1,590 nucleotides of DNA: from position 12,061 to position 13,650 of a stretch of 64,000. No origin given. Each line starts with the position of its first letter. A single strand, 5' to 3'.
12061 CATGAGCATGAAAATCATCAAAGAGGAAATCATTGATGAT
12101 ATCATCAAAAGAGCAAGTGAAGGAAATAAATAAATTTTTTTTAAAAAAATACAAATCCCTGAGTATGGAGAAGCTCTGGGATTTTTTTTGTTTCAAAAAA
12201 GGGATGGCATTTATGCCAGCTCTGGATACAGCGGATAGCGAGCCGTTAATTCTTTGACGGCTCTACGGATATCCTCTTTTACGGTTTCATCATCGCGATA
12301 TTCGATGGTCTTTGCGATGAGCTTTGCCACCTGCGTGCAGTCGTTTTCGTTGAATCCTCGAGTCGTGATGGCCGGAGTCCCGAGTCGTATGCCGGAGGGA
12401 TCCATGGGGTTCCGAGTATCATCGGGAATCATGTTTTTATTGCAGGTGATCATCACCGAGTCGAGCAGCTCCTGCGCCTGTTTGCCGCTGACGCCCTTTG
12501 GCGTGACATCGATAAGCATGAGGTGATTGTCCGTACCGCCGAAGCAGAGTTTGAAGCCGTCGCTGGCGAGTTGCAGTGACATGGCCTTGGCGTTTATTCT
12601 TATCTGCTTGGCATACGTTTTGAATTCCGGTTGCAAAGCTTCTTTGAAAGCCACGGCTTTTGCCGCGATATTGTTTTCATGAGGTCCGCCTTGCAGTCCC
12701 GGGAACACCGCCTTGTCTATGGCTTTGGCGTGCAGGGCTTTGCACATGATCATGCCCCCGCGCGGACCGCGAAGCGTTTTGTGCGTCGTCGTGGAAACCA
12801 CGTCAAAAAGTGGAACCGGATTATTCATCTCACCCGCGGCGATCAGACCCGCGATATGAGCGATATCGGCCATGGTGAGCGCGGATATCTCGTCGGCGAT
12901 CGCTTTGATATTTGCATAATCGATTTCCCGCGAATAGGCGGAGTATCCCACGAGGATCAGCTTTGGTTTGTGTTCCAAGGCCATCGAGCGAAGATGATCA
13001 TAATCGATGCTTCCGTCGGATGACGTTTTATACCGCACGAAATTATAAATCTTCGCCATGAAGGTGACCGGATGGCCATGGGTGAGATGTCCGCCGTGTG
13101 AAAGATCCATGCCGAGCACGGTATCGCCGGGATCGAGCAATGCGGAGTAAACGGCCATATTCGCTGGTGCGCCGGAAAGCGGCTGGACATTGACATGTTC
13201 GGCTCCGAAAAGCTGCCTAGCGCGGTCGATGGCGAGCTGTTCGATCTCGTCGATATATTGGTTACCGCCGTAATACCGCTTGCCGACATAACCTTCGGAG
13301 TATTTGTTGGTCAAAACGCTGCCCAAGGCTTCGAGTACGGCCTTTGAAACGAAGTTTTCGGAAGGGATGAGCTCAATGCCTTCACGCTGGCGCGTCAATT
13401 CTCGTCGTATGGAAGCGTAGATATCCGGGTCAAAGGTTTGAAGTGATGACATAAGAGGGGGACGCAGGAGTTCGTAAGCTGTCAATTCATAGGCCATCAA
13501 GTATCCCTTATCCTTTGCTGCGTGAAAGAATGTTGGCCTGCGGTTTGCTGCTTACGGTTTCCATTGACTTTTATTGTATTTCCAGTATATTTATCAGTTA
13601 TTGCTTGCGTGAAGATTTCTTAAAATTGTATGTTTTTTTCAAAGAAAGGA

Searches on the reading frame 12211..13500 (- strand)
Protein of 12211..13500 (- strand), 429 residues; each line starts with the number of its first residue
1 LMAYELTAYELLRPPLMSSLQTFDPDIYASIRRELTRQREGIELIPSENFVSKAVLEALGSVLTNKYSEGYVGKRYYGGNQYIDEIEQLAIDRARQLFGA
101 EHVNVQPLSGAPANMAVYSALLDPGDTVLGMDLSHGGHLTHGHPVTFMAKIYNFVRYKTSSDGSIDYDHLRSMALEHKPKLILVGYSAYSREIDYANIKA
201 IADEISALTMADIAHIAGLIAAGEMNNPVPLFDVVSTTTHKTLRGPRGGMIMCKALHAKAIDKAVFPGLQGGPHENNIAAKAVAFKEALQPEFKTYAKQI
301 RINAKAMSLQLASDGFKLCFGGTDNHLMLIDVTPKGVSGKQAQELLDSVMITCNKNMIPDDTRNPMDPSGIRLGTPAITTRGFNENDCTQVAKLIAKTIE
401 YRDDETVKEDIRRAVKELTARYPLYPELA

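Call 61: search_protein_families(library=pfam, proteins=[window:12211-13500:-], max_evalue=0.00001)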
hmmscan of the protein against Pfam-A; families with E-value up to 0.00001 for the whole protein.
window:12211-13500:- (429 aa): 2 families
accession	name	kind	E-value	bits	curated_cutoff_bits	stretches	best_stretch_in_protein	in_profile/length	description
PF00464.25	SHMT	-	2.2e-159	530.8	27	1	20-395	1-399/399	Serine hydroxymethyltransferase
PF00155.27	Aminotran_1_2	-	1.6e-07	31.3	19.7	1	77-355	38-332/361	Aminotransferase class I and II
